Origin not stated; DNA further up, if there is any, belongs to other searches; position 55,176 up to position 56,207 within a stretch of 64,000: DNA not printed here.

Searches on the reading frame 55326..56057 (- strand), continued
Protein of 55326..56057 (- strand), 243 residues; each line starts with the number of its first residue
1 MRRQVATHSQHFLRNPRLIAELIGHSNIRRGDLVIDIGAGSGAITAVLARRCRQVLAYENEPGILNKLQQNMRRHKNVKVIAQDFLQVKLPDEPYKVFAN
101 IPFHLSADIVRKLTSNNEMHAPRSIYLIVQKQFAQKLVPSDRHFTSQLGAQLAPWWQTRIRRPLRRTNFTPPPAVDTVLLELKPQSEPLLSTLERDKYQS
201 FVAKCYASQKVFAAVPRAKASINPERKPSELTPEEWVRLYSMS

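Call 8: search_solved_structures(query=window:55326-56057:-, max_evalue=0.00001, show_alignments=2)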
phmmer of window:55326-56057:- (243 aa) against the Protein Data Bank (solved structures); distinct sequences matched with E-value up to 0.00001: 30.
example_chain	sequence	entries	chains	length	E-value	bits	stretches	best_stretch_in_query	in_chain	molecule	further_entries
7f8a_A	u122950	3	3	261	9.2e-25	90.7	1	9-240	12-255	Erm(38)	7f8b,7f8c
6nvm_A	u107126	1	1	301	1.2e-24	90.3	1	8-208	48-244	rRNA adenine N-6-methyltransferase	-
1qam_A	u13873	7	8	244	2.1e-23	86.3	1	6-207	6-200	ERMC' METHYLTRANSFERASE | ERMC' RRNA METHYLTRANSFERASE | RRNA METHYL TRANSFERASE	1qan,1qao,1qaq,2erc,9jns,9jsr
1yub_A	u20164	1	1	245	4.3e-21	78.7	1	7-186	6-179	RRNA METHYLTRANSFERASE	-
6rbd_y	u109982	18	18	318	7.9e-19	71.3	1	9-184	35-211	Dimethyladenosine transferase | rRNA adenine N(6)-methyltransferase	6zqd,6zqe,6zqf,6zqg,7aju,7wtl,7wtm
2h1r_A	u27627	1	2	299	1.4e-18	70.5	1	7-222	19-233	Dimethyladenosine transferase, putative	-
6ifw_A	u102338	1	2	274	3.2e-18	69.4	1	6-203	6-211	Ribosomal RNA small subunit methyltransferase A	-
3tqs_A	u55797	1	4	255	9.1e-18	67.9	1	9-240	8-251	Ribosomal RNA small subunit methyltransferase A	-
6ifs_A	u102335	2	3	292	5.5e-17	65.3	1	9-203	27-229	Ribosomal RNA small subunit methyltransferase A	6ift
7v2l_W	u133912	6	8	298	5.9e-17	65.2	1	9-203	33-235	Ribosomal RNA small subunit methyltransferase A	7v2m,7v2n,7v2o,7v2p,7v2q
1zq9_A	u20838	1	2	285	7.6e-17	64.8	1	9-189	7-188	Probable dimethyladenosine transferase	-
6w6c_A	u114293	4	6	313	1e-16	64.4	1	9-189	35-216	Probable dimethyladenosine transferase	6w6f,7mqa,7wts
6ifv_A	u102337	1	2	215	1.8e-16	63.6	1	9-182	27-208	Ribosomal RNA small subunit methyltransferase A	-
6ifx_A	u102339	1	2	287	2.3e-16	63.3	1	9-203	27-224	Ribosomal RNA small subunit methyltransferase A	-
8x3w_A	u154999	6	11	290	1.8e-14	57.1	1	9-190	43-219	Probable ribosomal RNA small subunit methyltransferase A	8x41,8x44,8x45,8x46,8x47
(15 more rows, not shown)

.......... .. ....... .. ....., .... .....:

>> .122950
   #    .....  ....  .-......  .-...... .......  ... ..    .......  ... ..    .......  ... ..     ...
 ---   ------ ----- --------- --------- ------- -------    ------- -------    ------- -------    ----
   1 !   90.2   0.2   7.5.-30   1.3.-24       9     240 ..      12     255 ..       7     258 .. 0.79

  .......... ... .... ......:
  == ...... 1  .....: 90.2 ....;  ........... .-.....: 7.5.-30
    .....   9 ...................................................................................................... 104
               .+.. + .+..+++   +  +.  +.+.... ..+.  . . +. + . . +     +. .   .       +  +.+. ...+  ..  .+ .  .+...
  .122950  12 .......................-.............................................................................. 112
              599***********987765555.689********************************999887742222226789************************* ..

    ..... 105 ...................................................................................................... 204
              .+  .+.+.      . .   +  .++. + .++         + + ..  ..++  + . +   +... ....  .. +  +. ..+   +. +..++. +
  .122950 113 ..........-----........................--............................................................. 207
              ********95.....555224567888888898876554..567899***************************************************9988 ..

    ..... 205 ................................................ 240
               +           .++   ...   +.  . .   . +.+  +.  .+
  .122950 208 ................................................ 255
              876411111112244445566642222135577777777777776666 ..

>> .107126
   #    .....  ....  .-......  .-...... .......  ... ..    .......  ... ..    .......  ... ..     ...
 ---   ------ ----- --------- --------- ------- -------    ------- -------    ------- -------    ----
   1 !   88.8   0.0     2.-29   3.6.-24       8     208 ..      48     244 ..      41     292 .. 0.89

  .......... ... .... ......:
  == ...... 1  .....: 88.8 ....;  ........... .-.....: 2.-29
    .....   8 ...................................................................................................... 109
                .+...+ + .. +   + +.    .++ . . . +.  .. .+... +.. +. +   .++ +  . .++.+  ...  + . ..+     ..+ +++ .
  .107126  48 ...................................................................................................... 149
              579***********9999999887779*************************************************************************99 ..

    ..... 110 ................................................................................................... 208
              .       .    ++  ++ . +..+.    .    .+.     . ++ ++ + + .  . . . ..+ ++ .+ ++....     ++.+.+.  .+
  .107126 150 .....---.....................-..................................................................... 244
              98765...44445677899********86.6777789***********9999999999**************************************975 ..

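Call 10: find_related_loci(query=window:55326-56057:-, collection=genome_contigs, flank=6000)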
Query window:55326-56057:- (243 aa) in genome_contigs; peptide patterns used: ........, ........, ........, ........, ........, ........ (x = any residue, [..] = any of these).
163 stretches matched a pattern; 83 encode a relative of the query (tblastn E <= 1e-3); the best 80 are kept; 79 distinct loci.
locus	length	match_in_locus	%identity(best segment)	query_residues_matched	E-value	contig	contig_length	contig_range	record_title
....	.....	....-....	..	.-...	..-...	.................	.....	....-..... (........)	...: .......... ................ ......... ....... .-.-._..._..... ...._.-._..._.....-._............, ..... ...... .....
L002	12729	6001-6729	97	1-243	3e-160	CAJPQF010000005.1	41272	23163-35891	Candidatus Saccharibacteria bacterium isolate SRR9217428-mag-bin.11 genome assembly, contig: SRR9217428-mag-bin.11_333,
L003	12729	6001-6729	95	1-243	1e-159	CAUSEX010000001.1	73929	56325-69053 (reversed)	MAG TPA_asm: uncultured Candidatus Saccharibacteria bacterium isolate SRR5395396_bin.19_MetaWRAP_v1.3_MAG genome assembl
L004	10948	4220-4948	96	1-243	2e-159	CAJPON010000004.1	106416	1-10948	Candidatus Saccharibacteria bacterium isolate SRR9217414-mag-bin.22 genome assembly, contig: SRR9217414-mag-bin.22_29, w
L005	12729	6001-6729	96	1-243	1e-158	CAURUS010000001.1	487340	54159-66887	MAG TPA_asm: uncultured Candidatus Saccharibacteria bacterium isolate ERR9969242_bin.22_MetaWRAP_v1.3_MAG genome assembl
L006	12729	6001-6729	95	1-243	1e-158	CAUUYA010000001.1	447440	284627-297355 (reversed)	MAG TPA_asm: uncultured Candidatus Saccharibacteria bacterium isolate SRR23388468_bin.28_MetaWRAP_v1.3_MAG genome assemb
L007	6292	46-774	95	1-243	7e-159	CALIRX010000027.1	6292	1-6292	MAG TPA_asm: uncultured Candidatus Saccharibacteria bacterium isolate ERR589410_bin.62_CONCOCT_v1.1_MAG genome assembly,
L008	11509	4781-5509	96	1-243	2e-158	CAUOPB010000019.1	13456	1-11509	MAG TPA_asm: uncultured Candidatus Saccharibacteria bacterium isolate SRR11085305_bin.11_MetaWRAP_v1.3_MAG genome assemb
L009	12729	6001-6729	95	1-243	7e-158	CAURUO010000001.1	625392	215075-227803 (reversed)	MAG TPA_asm: uncultured Candidatus Saccharibacteria bacterium isolate ERR9969160_bin.27_MetaWRAP_v1.3_MAG genome assembl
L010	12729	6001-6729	95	1-243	5e-158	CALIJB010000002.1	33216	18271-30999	MAG TPA_asm: uncultured Candidatus Saccharibacteria bacterium isolate ERR589623_bin.75_CONCOCT_v1.1_MAG genome assembly,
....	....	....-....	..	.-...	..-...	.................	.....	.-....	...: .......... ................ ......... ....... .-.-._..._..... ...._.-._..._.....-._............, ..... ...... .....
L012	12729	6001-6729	94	1-243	1e-156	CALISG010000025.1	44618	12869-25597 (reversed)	MAG TPA_asm: uncultured Candidatus Saccharibacteria bacterium isolate ERR589476_bin.50_CONCOCT_v1.1_MAG genome assembly,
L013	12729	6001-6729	94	1-243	4e-156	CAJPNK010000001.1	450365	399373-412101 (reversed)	Candidatus Saccharibacteria bacterium isolate SRR9217394-mag-bin.2 genome assembly, contig: SRR9217394-mag-bin.2_1, whol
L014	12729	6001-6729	95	1-243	5e-156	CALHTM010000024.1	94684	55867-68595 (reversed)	MAG TPA_asm: uncultured Candidatus Saccharibacteria bacterium isolate ERR589708_bin.73_CONCOCT_v1.1_MAG genome assembly,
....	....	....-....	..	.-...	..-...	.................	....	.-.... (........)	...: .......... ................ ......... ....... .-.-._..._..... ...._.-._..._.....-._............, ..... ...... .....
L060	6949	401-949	58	1-187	8e-64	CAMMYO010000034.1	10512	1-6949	MAG: uncultured Candidatus Saccharibacteria bacterium isolate SRR873598_bin.75_metaWRAP_v1.3_MAG genome assembly, contig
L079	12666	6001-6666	45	9-195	7e-50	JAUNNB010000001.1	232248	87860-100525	MAG: Candidatus Saccharibacteria bacterium isolate S32M_St_metabat_32 NODE_15_length_232248_cov_21.334424, whole genome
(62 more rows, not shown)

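Call 11: list_cluster_members(proteins=[P0013, P0030, P0077, P0047, P0026, window:55326-56057:-])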
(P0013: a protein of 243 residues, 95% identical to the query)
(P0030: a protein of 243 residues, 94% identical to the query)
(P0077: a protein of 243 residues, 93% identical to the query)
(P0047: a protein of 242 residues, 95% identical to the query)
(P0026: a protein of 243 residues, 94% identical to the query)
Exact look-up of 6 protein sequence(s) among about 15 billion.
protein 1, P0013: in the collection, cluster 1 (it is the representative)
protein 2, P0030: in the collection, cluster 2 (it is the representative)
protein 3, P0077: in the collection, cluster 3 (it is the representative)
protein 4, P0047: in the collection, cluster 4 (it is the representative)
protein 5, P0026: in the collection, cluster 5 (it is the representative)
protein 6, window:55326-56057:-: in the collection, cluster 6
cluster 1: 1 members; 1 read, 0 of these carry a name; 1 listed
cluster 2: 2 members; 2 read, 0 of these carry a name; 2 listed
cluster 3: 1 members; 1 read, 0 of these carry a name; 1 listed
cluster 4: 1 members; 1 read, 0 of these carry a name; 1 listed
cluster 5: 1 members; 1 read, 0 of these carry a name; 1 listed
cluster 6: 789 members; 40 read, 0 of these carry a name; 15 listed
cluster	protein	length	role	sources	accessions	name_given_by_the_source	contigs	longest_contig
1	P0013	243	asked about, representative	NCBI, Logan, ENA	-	-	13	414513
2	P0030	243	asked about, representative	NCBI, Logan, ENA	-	-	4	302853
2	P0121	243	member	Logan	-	-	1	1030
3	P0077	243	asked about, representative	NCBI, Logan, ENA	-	-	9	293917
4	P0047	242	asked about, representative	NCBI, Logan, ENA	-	-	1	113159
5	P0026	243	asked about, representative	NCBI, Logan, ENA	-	-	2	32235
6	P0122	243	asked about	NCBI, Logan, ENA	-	-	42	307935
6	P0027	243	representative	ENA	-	-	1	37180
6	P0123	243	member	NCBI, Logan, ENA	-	-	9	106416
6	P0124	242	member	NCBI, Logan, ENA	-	-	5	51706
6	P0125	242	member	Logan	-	-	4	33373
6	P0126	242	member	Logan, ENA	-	-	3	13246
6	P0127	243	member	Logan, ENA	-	-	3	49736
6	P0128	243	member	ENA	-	-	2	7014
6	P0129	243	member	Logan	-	-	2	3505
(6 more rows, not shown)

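Call 18: search_protein_representatives(protein=window:55326-56057:-)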
Query: 243 residues. Proteins with E-value up to 0.001 (for the whole library): 13269; up to 1e-10: 4165; up to 1e-30: 116. The best 150 are listed.
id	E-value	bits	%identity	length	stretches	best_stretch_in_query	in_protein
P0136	7.1e-70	251.5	50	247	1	3-242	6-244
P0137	6.2e-68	245.1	49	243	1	4-240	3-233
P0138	1.4e-64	234.1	55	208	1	33-241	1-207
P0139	1.3e-57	211.3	46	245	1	4-241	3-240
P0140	5.6e-57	209.3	57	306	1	37-234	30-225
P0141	3.4e-56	206.7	43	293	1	4-242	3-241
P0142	5.4e-56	206.0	44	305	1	7-241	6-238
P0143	7.6e-56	205.6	48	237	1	1-241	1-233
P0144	1.2e-54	201.6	43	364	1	7-241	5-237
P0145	1.5e-54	201.3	44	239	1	2-241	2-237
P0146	5.6e-54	199.5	44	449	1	8-241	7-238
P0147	3.4e-52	193.6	42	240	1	7-241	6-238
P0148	1.4e-51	191.6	57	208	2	64-183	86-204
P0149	1.5e-51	191.5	55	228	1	9-184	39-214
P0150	1.5e-50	188.3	59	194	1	56-212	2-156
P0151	3.1e-47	177.4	44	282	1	6-241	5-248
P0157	2.2e-41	158.2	42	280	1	7-241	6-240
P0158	8.9e-41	156.3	42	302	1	4-239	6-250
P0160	1.3e-39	152.4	43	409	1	3-208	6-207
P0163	1.3e-38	149.2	42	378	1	7-210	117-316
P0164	1.5e-38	149.0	40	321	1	8-209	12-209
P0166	2.2e-38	148.4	39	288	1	7-241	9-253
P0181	7.4e-36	140.2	37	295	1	4-240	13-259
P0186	3.9e-35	137.8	39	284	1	9-213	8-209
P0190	1.2e-34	136.2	36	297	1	5-240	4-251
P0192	2.2e-34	135.4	35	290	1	7-241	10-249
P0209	5.4e-33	130.8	39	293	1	7-241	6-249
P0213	8.9e-33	130.1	36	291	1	7-240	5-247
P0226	4.1e-32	127.9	40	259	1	7-208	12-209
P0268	3.6e-30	121.6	34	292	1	4-240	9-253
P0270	3.8e-30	121.5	36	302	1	8-208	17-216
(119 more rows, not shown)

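Call 23: search_dna_similar(query=window:55326-56057:-, collection=plasmids, mode=protein, max_rows=60, rows=spread, max_evalue=1e-8)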
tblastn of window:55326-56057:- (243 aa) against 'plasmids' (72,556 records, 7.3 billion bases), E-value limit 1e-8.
Records with a match: 1710; places in all: 1941; records where one place covers at least 80% of the query: 491.
Best place of each record, by identity: <60% 1710.
By first word of the organism name: Enterococcus 776; Escherichia 290; Staphylococcus 198; Klebsiella 130; Shigella 55; Salmonella 26; Streptococcus 26; Lactococcus 18; Acinetobacter 16; Providencia 13; and 56 more.
By predicted mobility (MOB-suite, as given by PLSDB): conjugative 646; non-mobilizable 552; mobilizable 512.
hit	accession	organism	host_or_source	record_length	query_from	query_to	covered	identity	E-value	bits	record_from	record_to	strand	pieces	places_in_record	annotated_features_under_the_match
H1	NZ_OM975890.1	Klebsiella pneumoniae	-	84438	9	242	96%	31.2%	2e-32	131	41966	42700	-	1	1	rRNA adenine N(6)-methyltransferase family protein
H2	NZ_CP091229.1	Enterococcus faecalis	Homo sapiens,whole organism,fecal sample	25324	1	204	84%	34.1%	7e-26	112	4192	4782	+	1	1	erm(A): 23S rRNA (adenine(2058)-N(6))-methyltransferase Erm(A) | ErmA: Erm 23S ribosomal RNA methyltransferase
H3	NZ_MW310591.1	Lactococcus garvieae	-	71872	1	204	84%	34.1%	7e-26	112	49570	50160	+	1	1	erm(A): 23S rRNA (adenine(2058)-N(6))-methyltransferase Erm(A) | ErmA: Erm 23S ribosomal RNA methyltransferase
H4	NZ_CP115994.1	Enterococcus faecalis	faeces,pure culture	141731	1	204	84%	34.1%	7e-26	112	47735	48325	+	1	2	erm(A): 23S rRNA (adenine(2058)-N(6))-methyltransferase Erm(A) | ErmA: Erm 23S ribosomal RNA methyltransferase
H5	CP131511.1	Enterococcus faecium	Homo sapiens,blood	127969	9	204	81%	34.5%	1e-25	112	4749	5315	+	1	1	erm(A): 23S rRNA (adenine(2058)-N(6))-methyltransferase Erm(A) | ErmA: Erm 23S ribosomal RNA methyltransferase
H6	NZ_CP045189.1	Escherichia coli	pig manure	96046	1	241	99%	27.6%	2e-25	111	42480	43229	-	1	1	erm: 23S ribosomal RNA methyltransferase Erm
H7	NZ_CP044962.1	Salmonella enterica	Homo sapiens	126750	9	242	96%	27.5%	2e-27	117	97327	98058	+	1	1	erm(42): 23S rRNA (adenine(2058)-N(6))-methyltransferase Erm(42)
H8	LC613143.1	Klebsiella pneumoniae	Homo sapiens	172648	9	242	96%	27.5%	2e-27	117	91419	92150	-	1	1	hypothetical protein | erm(42): 23S rRNA (adenine(2058)-N(6))-methyltransferase Erm(42)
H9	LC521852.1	Klebsiella pneumoniae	Homo sapiens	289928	9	242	96%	27.5%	2e-27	117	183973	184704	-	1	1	hypothetical protein | erm(42): 23S rRNA (adenine(2058)-N(6))-methyltransferase Erm(42)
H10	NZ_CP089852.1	Ligilactobacillus salivarius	Pig,faecal sample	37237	1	204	84%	31.2%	6e-22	101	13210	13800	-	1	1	ErmC: Erm 23S ribosomal RNA methyltransferase | erm(C): 23S rRNA (adenine(2058)-N(6))-methyltransferase Erm(C)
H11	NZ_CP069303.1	Shinella sp. PSBB067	monoisolate,Minnesota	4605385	9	239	95%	26.8%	4e-11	69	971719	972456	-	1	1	none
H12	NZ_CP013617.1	Staphylococcus aureus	Homo sapiens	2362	1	204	84%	30.2%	1e-21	100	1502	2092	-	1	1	ErmC: Erm 23S ribosomal RNA methyltransferase | erm(C): 23S rRNA (adenine(2058)-N(6))-methyltransferase Erm(C)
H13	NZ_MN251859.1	Staphylococcus aureus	pus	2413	1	204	84%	30.2%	1e-21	100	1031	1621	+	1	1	erm(C): 23S rRNA (adenine(2058)-N(6))-methyltransferase Erm(C) | ErmC: Erm 23S ribosomal RNA methyltransferase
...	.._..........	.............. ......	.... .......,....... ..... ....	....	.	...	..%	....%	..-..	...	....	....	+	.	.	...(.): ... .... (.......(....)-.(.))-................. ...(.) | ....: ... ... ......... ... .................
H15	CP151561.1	Staphylococcus aureus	Homo sapiens,blood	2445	1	204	84%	30.2%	1e-21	100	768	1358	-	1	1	ErmC: Erm 23S ribosomal RNA methyltransferase | erm(C): 23S rRNA (adenine(2058)-N(6))-methyltransferase Erm(C)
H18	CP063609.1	Enterococcus faecium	Homo sapiens,rectal swab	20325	8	182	72%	32.4%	2e-19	94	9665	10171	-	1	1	ErmB: Erm 23S ribosomal RNA methyltransferase | erm(B): 23S rRNA (adenine(2058)-N(6))-methyltransferase Erm(B)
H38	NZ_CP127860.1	Kocuria rosea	single cell culture,deep sea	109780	34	241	86%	26.9%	3e-12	73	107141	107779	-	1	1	erm: 23S ribosomal RNA methyltransferase Erm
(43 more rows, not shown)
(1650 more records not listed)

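Call 24: get_annotated_region(hit=H1, flank=3000)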
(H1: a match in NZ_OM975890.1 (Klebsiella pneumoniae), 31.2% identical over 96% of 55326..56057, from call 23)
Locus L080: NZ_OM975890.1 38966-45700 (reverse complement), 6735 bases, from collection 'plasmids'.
description: Klebsiella pneumoniae plasmid phs-IMP8_HS-1097_NODE3, complete sequence
organism: Klebsiella pneumoniae (NCBI taxid 573)
taxonomy: Bacteria; Pseudomonadota; Gammaproteobacteria; Enterobacterales; Enterobacteriaceae; Klebsiella; Klebsiella pneumoniae
host: -; source: -; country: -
typing (MOB-suite, as given by PLSDB): mobilizable; replicon IncC; mating-pair formation MPF_F
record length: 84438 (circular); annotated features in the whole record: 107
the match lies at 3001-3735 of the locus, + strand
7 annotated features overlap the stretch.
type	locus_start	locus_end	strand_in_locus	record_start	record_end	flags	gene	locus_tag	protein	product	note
predicted_resistance_gene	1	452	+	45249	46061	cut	sul2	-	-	sulfonamide-resistant dihydropteroate synthase Sul2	predicted by amrfinderplus; class SULFONAMIDE; identity 100.0%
CDS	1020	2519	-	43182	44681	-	-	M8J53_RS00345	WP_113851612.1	IS91 family transposase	-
CDS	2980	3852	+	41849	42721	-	-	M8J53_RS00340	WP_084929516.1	rRNA adenine N(6)-methyltransferase family protein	-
CDS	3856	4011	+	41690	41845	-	-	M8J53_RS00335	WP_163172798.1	hypothetical protein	-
CDS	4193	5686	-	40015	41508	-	-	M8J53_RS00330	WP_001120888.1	IS91-like element ISVsa3 family transposase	GO:0006313 - DNA transposition [Evidence IEA]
CDS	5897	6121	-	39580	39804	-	-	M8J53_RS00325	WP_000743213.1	hypothetical protein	-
CDS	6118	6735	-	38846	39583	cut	-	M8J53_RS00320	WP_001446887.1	recombinase family protein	GO:0006310 - DNA recombination [Evidence IEA]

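Call 25: get_annotated_region(hit=H2, flank=400)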
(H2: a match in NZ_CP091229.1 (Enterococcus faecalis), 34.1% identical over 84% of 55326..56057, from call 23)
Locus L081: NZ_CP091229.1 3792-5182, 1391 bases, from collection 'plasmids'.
description: Enterococcus faecalis strain 661 plasmid p661-b, complete sequence
organism: Enterococcus faecalis (NCBI taxid 1351)
taxonomy: Bacteria; Bacillota; Bacilli; Lactobacillales; Enterococcaceae; Enterococcus; Enterococcus faecalis
host: -; source: Homo sapiens,whole organism,fecal sample; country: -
typing (MOB-suite, as given by PLSDB): non-mobilizable; replicon rep_cluster_980
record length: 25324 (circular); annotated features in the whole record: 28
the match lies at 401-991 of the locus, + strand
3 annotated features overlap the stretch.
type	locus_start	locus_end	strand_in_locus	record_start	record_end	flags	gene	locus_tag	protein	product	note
CDS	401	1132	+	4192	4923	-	erm(A)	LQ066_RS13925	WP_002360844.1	23S rRNA (adenine(2058)-N(6))-methyltransferase Erm(A)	-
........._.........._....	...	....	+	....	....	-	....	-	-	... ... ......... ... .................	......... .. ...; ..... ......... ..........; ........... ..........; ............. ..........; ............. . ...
CDS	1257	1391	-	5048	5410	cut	-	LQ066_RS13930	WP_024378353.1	EFR1 family ferrodoxin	-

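Call 26: get_annotated_region(hit=H6, flank=400)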
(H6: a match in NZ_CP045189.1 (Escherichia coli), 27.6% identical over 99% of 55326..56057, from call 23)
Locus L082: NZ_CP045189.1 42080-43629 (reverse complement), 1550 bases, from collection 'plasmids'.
description: Escherichia coli strain NT1F31 plasmid pNT1F31-96kb, complete sequence
organism: Escherichia coli (NCBI taxid 562)
taxonomy: Bacteria; Pseudomonadota; Gammaproteobacteria; Enterobacterales; Enterobacteriaceae; Escherichia; Escherichia coli
host: -; source: pig manure; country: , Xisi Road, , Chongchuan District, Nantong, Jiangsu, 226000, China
typing (MOB-suite, as given by PLSDB): conjugative; replicon IncI-gamma/K1; relaxase MOBP; mating-pair formation MPF_I
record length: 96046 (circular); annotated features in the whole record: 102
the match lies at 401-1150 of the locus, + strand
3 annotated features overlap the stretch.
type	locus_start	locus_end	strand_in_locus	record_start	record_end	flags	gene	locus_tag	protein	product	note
CDS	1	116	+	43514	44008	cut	-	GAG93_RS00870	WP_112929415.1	hypothetical protein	-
CDS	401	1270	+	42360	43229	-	erm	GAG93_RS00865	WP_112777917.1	23S ribosomal RNA methyltransferase Erm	-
CDS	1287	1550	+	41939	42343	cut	-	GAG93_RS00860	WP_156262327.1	hypothetical protein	-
